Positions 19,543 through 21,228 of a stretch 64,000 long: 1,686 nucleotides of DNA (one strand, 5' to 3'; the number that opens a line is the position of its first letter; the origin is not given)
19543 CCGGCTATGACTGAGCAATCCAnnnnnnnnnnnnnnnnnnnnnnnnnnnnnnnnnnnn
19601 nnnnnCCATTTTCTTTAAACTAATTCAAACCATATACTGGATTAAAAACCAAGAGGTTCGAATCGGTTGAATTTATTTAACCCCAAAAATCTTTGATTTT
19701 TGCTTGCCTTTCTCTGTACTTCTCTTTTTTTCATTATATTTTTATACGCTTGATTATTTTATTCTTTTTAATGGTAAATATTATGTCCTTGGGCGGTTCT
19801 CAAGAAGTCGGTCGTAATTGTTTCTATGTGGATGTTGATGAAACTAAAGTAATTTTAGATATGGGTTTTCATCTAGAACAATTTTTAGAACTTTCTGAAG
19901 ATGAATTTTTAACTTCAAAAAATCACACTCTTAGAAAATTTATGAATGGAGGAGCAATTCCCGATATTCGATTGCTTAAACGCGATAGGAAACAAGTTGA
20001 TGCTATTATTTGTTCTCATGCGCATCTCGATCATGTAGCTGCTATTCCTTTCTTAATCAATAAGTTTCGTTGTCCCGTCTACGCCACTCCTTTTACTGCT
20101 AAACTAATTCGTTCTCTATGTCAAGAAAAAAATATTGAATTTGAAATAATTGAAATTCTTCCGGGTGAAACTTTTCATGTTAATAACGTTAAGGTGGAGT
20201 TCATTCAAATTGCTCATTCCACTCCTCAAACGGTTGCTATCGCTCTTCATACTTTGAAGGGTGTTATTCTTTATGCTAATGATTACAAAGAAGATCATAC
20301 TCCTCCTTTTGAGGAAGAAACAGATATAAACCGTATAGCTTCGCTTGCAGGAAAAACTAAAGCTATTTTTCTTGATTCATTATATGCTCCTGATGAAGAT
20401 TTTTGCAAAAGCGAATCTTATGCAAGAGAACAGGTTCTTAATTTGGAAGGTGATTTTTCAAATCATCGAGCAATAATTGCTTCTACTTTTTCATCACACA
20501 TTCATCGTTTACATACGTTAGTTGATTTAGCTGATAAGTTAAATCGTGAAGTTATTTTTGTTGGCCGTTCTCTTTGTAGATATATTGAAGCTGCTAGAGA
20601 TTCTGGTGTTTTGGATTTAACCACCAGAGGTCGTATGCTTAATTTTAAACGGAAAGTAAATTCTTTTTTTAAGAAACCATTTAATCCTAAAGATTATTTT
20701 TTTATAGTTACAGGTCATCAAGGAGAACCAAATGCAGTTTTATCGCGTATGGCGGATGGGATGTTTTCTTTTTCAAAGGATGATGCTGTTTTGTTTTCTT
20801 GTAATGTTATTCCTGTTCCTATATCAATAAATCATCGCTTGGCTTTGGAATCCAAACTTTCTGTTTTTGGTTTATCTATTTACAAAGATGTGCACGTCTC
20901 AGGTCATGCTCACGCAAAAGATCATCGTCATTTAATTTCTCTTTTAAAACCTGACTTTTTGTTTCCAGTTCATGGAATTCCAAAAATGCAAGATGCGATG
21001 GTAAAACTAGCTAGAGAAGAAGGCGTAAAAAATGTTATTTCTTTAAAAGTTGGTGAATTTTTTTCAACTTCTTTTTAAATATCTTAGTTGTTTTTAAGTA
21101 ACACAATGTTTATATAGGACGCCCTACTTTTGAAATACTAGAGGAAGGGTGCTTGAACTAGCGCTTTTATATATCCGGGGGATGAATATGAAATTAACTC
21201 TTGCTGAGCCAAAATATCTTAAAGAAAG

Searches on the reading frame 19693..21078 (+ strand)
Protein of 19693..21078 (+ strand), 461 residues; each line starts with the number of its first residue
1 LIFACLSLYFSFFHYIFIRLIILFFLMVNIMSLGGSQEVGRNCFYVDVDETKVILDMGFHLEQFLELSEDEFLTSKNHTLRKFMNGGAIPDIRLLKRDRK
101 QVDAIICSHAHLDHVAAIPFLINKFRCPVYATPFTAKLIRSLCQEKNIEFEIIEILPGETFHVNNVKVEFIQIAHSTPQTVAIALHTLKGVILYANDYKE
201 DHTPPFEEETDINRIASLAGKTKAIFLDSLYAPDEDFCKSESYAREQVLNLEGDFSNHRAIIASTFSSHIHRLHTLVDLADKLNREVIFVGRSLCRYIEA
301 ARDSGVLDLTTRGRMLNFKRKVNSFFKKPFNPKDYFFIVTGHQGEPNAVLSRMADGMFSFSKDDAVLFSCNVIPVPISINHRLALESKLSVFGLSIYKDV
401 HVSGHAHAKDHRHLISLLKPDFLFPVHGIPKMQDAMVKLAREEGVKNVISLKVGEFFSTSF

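Call 37: search_protein_families(library=pfam, proteins=[window:19693-21078:+], max_evalue=0.00001)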
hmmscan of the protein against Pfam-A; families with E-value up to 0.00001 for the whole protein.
window:19693-21078:+ (461 aa): 4 families
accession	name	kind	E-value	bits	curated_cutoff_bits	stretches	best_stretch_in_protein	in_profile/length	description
PF22505.1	RNase_J_b_CASP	-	3e-22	79.2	27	1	260-374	3-113/126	Ribonuclease J, beta-CASP domain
PF00753.33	Lactamase_B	-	9.3e-13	49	22.7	1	40-197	5-149/196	Metallo-beta-lactamase superfamily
PF12706.13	Lactamase_B_2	-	1.1e-11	45.2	27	1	97-199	26-144/200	Beta-lactamase superfamily domain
PF07521.17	RMMBL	-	4.7e-09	36.6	21.6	1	399-449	10-62/63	Zn-dependent metallo-hydrolase RNA specificity domain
